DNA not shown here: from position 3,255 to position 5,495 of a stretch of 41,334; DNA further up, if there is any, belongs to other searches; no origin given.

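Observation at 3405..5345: Primary-like sigma-70 factor fused to a DnaA domain-IV-like DNA-binding domain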

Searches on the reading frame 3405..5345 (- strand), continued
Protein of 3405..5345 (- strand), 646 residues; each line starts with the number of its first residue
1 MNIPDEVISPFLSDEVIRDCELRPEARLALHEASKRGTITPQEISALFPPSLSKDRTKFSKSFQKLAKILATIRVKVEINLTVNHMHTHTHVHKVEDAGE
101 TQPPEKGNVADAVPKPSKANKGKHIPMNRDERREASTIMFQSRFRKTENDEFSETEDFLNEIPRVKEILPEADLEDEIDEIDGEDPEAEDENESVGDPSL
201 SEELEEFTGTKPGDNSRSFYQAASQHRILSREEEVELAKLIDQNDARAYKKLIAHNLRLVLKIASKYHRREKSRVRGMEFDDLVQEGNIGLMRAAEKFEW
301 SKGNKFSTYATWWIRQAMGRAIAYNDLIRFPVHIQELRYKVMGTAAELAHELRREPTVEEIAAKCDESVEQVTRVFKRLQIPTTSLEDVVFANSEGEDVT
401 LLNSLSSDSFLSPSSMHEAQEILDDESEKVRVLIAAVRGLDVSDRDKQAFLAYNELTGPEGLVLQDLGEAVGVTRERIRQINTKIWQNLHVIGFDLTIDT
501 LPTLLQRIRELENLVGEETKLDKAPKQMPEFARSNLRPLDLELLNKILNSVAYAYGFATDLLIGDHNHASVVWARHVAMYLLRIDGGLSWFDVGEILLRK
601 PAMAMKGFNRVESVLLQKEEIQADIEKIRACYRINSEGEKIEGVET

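Call 9: find_encoding_contigs(protein=P0001, flank=10000, max_places=4)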
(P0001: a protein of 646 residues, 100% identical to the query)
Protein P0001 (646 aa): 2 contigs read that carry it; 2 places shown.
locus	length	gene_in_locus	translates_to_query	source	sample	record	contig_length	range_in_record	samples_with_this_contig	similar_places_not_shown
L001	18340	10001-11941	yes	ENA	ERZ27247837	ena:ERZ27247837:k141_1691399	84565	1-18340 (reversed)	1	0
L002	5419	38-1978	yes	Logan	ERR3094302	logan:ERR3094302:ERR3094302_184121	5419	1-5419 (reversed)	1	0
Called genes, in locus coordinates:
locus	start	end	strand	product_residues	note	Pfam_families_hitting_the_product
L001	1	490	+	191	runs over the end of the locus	PF01330:RuvA_N, PF00633:HHH (faint), PF14520:HHH_5, PF07499:RuvA_C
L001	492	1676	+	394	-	PF08245:Mur_ligase_M, PF02875:Mur_ligase_C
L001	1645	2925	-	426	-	PF01520:Amidase_3, PF01471:PG_binding_1 (faint)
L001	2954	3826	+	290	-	PF01149:Fapy_DNA_glyco, PF06831:H2TH, PF06827:zf-FPG_IleRS (weak)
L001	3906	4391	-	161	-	PF00588:SpoU_methylase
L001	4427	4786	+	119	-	-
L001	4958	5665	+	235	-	PF01209:Ubie_methyltran (faint), PF08003:Methyltransf_9 (faint), PF13489:Methyltransf_23, PF13847:Methyltransf_31, PF08241:Methyltransf_11, PF08242:Methyltransf_12, PF13649:Methyltransf_25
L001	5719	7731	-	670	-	PF00270:DEAD (faint), PF04851:ResIII, PF18766:SWI2_SNF2, PF00271:Helicase_C, PF18780:HNH_repeat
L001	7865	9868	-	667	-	PF00270:DEAD (weak), PF04851:ResIII, PF00271:Helicase_C, PF14311:DUF4379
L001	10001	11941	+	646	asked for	PF04542:Sigma70_r2, PF04539:Sigma70_r3 (weak), PF04545:Sigma70_r4 (faint), PF08299:Bac_DnaA_C (weak)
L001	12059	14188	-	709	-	PF00270:DEAD, PF13401:AAA_22 (weak), PF00271:Helicase_C, PF21010:HA2_C (weak), PF07717:OB_NTP_bind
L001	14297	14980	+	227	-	PF22935:RM44_endonuclase, PF14622:Ribonucleas_3_3, PF00636:Ribonuclease_3, PF00035:dsrm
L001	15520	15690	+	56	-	-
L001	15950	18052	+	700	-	-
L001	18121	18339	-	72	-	?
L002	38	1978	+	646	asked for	PF04542:Sigma70_r2, PF04539:Sigma70_r3 (weak), PF04545:Sigma70_r4 (faint), PF08299:Bac_DnaA_C (weak)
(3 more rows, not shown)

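Call 11: search_protein_families(library=pfam, proteins=[P0002, P0003, P0004, P0005, P0006, P0007], max_evalue=0.1)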
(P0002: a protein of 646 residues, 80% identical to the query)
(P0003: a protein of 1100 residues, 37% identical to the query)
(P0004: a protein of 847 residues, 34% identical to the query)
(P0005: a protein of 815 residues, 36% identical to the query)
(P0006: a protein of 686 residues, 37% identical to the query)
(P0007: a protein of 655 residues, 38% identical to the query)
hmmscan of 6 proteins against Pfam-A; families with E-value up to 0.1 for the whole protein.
P0002 (646 aa): 6 families
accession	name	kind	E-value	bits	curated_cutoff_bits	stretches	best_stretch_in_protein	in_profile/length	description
PF04542.20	Sigma70_r2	-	1.9e-18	66.4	24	1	252-323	1-66/71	Sigma-70 region 2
PF04545.22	Sigma70_r4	-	2.4e-08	33.8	24.1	1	443-489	6-48/50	Sigma-70, region 4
PF08299.17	Bac_DnaA_C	-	1.1e-06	29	31.5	1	544-610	1-68/69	Bacterial dnaA protein helix-turn-helix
PF04539.22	Sigma70_r3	-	3.4e-06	27.5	25.3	1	337-379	2-44/78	Sigma-70 region 3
PF00140.25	Sigma70_r1_2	-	1.5e-05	25.3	22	1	224-245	11-32/34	Sigma-70 factor, region 1.2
PF16509.11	KORA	-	0.061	14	26.7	0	465-489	34-58/84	TrfB plasmid transcriptional repressor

P0003 (1100 aa): 4 families
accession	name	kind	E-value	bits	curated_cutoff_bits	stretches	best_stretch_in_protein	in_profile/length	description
PF08299.17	Bac_DnaA_C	-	1e-46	157.2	31.5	4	650-714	3-67/69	Bacterial dnaA protein helix-turn-helix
PF04542.20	Sigma70_r2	-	1.5e-18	66.7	24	1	233-296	3-66/71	Sigma-70 region 2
PF04545.22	Sigma70_r4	-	5e-13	48.8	24.1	2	417-464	6-48/50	Sigma-70, region 4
PF04539.22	Sigma70_r3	-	6.5e-08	33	25.3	1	314-388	5-75/78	Sigma-70 region 3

P0004 (847 aa): 14 families
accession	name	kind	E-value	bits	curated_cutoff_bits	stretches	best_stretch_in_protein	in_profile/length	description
PF08299.17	Bac_DnaA_C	-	1.3e-31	108.9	31.5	3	759-825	2-69/69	Bacterial dnaA protein helix-turn-helix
PF04542.20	Sigma70_r2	-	4.4e-23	81.3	24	1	206-270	1-65/71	Sigma-70 region 2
PF04545.22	Sigma70_r4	-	4e-10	39.5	24.1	1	393-437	4-43/50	Sigma-70, region 4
PF00140.25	Sigma70_r1_2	-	1.7e-06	28.3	22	1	173-199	6-32/34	Sigma-70 factor, region 1.2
PF08281.18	Sigma70_r4_2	-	1.9e-06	27.8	25.7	0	660-696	18-54/54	Sigma-70, region 4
PF04539.22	Sigma70_r3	-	7.4e-06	26.4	25.3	1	285-336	1-51/78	Sigma-70 region 3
PF12802.13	MarR_2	-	0.00012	22.6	27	0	301-328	18-44/61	MarR family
PF13384.12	HTH_23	-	0.0012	19.1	24.6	0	654-692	5-41/50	Homeodomain-like domain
PF13936.12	HTH_38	-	0.002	18.2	27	0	801-820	20-39/44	Helix-turn-helix domain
PF16509.11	KORA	-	0.0023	18.5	26.7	0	418-444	34-60/84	TrfB plasmid transcriptional repressor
PF08279.18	HTH_11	-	0.0044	17.3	25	0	791-829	5-43/55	HTH domain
PF01978.25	TrmB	-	0.01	16.1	25.6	0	795-826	17-47/68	Sugar-specific transcriptional regulator TrmB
PF13412.12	HTH_24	-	0.013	15.5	21.9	0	796-822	12-38/48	Winged helix-turn-helix DNA-binding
PF18780.6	HNH_repeat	-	0.014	16.2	26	1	289-314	5-30/54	Homing endonuclease associated repeat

P0005 (815 aa): 8 families
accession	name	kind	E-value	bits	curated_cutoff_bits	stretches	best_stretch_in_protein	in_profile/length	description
PF04542.20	Sigma70_r2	-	2.9e-21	75.5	24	1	226-288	4-66/71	Sigma-70 region 2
PF04545.22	Sigma70_r4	-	3.2e-15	55.8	24.1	2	678-727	6-49/50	Sigma-70, region 4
PF04539.22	Sigma70_r3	-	7.8e-09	36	25.3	1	302-380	1-74/78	Sigma-70 region 3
PF08299.17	Bac_DnaA_C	-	5.2e-06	26.8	31.5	1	537-602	4-69/69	Bacterial dnaA protein helix-turn-helix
PF16509.11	KORA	-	0.00066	20.3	26.7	0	433-463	34-64/84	TrfB plasmid transcriptional repressor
PF10422.14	LRS4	-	0.025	15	24.2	1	598-664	37-104/211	Monopolin complex subunit LRS4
PF16533.10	SOAR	-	0.057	13.8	25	0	637-692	23-77/101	STIM1 Orai1-activating region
PF01978.25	TrmB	-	0.097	13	25.6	0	427-461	20-50/68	Sugar-specific transcriptional regulator TrmB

P0006 (686 aa): 6 families
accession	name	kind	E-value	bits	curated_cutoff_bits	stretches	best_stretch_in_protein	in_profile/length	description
PF04542.20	Sigma70_r2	-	3e-23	81.8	24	1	164-228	1-65/71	Sigma-70 region 2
PF04545.22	Sigma70_r4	-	4.9e-17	61.6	24.1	2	349-397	5-48/50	Sigma-70, region 4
PF08299.17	Bac_DnaA_C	-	2.9e-15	56.5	31.5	1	479-547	1-69/69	Bacterial dnaA protein helix-turn-helix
PF04539.22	Sigma70_r3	-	2.6e-11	43.9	25.3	1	245-318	3-72/78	Sigma-70 region 3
PF04297.20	UPF0122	-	0.028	15.1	22.7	0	366-416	30-80/101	Putative helix-turn-helix protein, YlxM / p13 like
PF16509.11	KORA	-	0.043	14.5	26.7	0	373-403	34-64/84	TrfB plasmid transcriptional repressor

P0007 (655 aa): 6 families
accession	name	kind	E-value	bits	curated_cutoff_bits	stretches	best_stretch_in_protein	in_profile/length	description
PF04542.20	Sigma70_r2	-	3.8e-19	68.7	24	1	89-152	2-65/71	Sigma-70 region 2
PF04545.22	Sigma70_r4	-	2.1e-12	46.8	24.1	2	577-624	6-48/50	Sigma-70, region 4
PF04539.22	Sigma70_r3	-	3.5e-09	37.1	25.3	1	168-211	2-45/78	Sigma-70 region 3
PF16509.11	KORA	-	0.012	16.2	26.7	0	306-336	39-69/84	TrfB plasmid transcriptional repressor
PF21082.3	MS_channel_3rd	-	0.026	15.4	21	0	158-214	2-53/88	Mechanosensitive ion channel MscS, C-terminal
PF01978.25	TrmB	-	0.042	14.1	25.6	0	594-619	20-45/68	Sugar-specific transcriptional regulator TrmB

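Call 29: list_cluster_members(proteins=[P0001, P0005, P0121, P0122, P0123, P0135, P0138, P0144, P0196, P0202])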
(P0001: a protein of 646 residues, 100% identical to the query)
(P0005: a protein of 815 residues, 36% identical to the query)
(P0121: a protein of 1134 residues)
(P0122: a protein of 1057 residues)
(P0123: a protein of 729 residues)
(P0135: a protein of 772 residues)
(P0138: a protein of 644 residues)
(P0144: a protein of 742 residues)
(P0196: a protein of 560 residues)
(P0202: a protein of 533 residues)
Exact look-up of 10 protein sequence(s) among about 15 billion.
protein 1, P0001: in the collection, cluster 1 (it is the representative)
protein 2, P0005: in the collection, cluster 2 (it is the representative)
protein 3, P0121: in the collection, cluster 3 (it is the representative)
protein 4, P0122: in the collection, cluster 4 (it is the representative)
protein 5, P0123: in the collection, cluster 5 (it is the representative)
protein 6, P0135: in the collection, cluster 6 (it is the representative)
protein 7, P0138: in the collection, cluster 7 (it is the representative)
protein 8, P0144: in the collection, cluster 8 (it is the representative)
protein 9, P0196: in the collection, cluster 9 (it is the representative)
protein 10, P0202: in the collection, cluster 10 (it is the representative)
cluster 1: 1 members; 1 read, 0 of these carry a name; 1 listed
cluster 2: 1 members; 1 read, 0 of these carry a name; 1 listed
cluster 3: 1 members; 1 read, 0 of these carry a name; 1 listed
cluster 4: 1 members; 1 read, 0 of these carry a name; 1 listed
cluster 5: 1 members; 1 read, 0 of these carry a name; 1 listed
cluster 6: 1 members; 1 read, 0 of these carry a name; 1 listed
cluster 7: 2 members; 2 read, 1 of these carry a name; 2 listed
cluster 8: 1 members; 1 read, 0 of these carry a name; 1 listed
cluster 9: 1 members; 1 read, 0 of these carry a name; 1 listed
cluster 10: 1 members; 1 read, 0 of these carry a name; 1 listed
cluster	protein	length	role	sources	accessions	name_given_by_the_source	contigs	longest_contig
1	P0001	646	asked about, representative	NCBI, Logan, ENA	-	-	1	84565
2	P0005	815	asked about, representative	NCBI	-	-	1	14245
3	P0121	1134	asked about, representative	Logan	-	-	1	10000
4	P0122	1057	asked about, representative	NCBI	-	-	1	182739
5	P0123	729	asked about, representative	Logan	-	-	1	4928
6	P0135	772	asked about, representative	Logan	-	-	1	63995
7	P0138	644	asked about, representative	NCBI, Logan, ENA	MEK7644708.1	MAG: sigma-70 family RNA polymerase sigma factor [Patescibacteria group bacterium]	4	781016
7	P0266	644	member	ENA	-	-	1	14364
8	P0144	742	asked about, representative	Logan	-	-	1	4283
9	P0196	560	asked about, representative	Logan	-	-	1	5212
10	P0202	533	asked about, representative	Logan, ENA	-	-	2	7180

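Call 43: predict_structure(alignment_id=A4)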
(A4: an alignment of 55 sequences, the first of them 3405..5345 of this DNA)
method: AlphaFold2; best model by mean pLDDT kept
length: 646 residues; sequences in the alignment: 55
mean_pLDDT: 79.7   pTM: 0.39
mean pLDDT of the five models: 79.7, 78.8, 78.7, 78.2, 77.9
residues with pLDDT >= 90: 369; 70-90: 92; 50-70: 62; < 50: 123
segments of 3 or more residues with pLDDT < 50: 1-4, 84-128, 135-156, 158-195, 535-537, 638-646
pLDDT, mean of each block of 10 residues (from residue 1): 56 93 96 96 96 96 97 93 45 36 39 39 42 48 43 46 42 44 39 51 68 68 91 96 97 96 90 73 94 97 95 94 75 86 92 91 96 88 66 73 62 89 96 94 95 91 93 96 95 91 96 93 85 58 94 97 96 98 93 94 96 97 96 67 42
secondary structure, 60 per line:
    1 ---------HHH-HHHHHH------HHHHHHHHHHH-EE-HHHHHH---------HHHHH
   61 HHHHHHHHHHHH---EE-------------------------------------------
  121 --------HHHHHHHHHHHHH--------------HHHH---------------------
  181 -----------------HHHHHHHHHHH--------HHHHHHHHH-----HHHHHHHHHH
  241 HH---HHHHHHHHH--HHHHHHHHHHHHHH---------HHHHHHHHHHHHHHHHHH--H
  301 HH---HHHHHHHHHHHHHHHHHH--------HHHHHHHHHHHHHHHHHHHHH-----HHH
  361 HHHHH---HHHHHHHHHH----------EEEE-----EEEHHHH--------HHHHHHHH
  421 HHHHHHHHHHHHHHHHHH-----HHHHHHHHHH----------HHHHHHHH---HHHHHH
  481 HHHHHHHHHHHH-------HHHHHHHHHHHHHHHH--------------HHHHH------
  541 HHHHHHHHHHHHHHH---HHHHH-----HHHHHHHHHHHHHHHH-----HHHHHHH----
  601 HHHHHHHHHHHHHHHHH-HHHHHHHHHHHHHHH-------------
elements in order: H14-19 H26-36 H41-46 H56-72 H129-141 H156-159 H198-208 H217-225 H231-242 H246-254 H257-270 H280-297 H306-323 H332-352 H358-365 H369-378 E389-392 E398-400 H401-404 H413-438 H444-453 H464-471 H475-492 H500-515 H530-534 H541-555 H559-563 H569-584 H590-596 H601-617 H619-633

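Call 44: find_encoding_contigs(protein=P0002, flank=10000, max_places=2)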
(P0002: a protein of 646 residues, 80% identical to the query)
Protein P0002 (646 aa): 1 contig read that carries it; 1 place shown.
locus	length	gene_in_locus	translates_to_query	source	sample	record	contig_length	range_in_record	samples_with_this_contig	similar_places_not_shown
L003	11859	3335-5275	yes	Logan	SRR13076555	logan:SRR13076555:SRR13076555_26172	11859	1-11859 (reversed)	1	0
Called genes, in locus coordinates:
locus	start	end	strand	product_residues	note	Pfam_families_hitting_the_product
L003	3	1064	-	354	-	?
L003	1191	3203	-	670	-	PF00270:DEAD (weak), PF04851:ResIII, PF00271:Helicase_C, PF14311:DUF4379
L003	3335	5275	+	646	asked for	PF00140:Sigma70_r1_2 (faint), PF04542:Sigma70_r2, PF04539:Sigma70_r3 (weak), PF04545:Sigma70_r4 (faint), PF08299:Bac_DnaA_C (weak)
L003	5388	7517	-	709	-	PF00270:DEAD, PF13401:AAA_22 (weak), PF00271:Helicase_C, PF21010:HA2_C (weak), PF07717:OB_NTP_bind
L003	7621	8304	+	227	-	PF22935:RM44_endonuclase (weak), PF14622:Ribonucleas_3_3, PF00636:Ribonuclease_3, PF00035:dsrm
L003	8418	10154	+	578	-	PF07973:tRNA_SAD (weak), PF00587:tRNA-synt_2b, PF03129:HGTP_anticodon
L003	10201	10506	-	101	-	-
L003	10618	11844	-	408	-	-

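Call 49: fold_search(model_id=the predicted structure, library=pdb)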
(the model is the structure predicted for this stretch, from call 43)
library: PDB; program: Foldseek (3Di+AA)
matches with E <= 10: 344; with E <= 0.001: 174
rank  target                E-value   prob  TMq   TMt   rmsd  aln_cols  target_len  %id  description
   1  9a58_A                1.7e-13  1.00  0.22  0.36  22.7       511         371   26  Integrative model of SIGA-RPOC by crosslinking MS and deep learning (released 2024-09-18)
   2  5ipl_F                1.6e-12  1.00  0.22  0.47  20.4       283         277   34  SigmaS-transcription initiation complex with 4-nt nascent RNA (released 2016-03-30)
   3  8x6f_E                5.0e-12  1.00  0.21  0.46  19.1       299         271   37  Cryo-EM structure of Staphylococcus aureus sigA-dependent RNAP-promoter open complex (released 2024-06-05)
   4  6uu7_FFF              8.2e-12  1.00  0.22  0.47  20.1       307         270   31  E. coli sigma-S transcription initiation complex with a 6-nt RNA and an NTP ("Old" crystal soaked with UTP, CTP, ddG (released 2020-08-26)
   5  6omf_F                8.5e-12  1.00  0.22  0.45  20.5       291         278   33  CryoEM structure of SigmaS-transcription initiation complex with activator Crl (released 2019-08-28)
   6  6uu9_FFF              1.6e-11  1.00  0.22  0.47  20.5       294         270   32  E. coli mutant sigma-S transcription initiation complex with an 8-nt RNA ("Fresh" mutant crystal soaked with GTP, UT (released 2020-08-26)
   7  7p5x_AF               2.3e-11  1.00  0.22  0.39  22.5       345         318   32  Mycobacterial RNAP with transcriptional activator PafBC (released 2021-12-22)
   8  6vvt_F                3.2e-11  1.00  0.21  0.42  20.9       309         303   34  Crystal structure of a Mycobacterium smegmatis transcription initiation complex with Rifampicin-resistant RNA polymera (released 2020-10-21)
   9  6uu8_FFF              3.4e-11  1.00  0.22  0.46  19.8       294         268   32  E. coli mutant sigma-S transcription initiation complex with a 7-nt RNA ("Fresh" mutant crystal soaked with GTP, UTP (released 2020-08-26)
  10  5vi8_F                3.7e-11  1.00  0.21  0.39  23.2       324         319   33  Structure of a mycobacterium smegmatis transcription initiation complex with an upstream-fork promoter fragment (released 2017-04-26)
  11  9e87_F                4.7e-11  1.00  0.21  0.40  20.0       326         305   33  De Novo Mycobacterium tuberculosis transcription initiation pre-RPO promoter complex with open Beta' clamp (RNA Polyme (released 2025-10-01)
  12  6vvv_F                5.3e-11  1.00  0.21  0.42  20.6       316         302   34  Crystal structure of a Mycobacterium smegmatis transcription initiation complex with Rifampicin-resistant RNA polymera (released 2020-10-21)
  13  6edt_F                6.2e-11  1.00  0.22  0.40  22.9       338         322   32  Mycobacterium tuberculosis RNAP open promoter complex with RbpA/CarD and AP3 promoter (released 2018-11-21)
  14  6ccv_F                8.9e-11  1.00  0.21  0.41  20.9       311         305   34  Crystal structure of a Mycobacterium smegmatis RNA polymerase transcription initiation complex with inhibitor Rifampic (released 2018-08-15)
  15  9e85_F                9.3e-11  1.00  0.21  0.40  21.9       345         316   32  De Novo Mycobacterium tuberculosis transcription initiation promoter complex with 6-mer RNA and closed Beta' clamp (RN (released 2025-10-01)
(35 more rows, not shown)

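Call 52: find_encoding_contigs(protein=P0005, flank=10000, max_places=2)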
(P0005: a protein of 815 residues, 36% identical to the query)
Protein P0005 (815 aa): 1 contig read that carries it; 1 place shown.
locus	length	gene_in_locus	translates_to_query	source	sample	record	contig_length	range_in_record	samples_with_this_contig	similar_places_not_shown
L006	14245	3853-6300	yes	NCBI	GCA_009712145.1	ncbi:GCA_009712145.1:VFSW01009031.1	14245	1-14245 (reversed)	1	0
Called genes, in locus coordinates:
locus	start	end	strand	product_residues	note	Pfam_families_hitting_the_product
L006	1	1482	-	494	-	?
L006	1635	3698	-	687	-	PF00270:DEAD (weak), PF04851:ResIII, PF18766:SWI2_SNF2, PF00271:Helicase_C, PF14311:DUF4379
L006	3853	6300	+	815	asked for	PF04542:Sigma70_r2, PF04539:Sigma70_r3 (weak), PF08299:Bac_DnaA_C (faint), PF04545:Sigma70_r4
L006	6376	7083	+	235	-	PF22935:RM44_endonuclase, PF14622:Ribonucleas_3_3, PF00636:Ribonuclease_3, PF00035:dsrm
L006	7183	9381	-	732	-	PF00270:DEAD (weak), PF00271:Helicase_C, PF21010:HA2_C, PF07717:OB_NTP_bind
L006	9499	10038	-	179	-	-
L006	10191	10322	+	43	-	-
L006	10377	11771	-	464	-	-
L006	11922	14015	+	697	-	PF00773:RNB, PF00035:dsrm, PF14709:DND1_DSRM, PF00035:dsrm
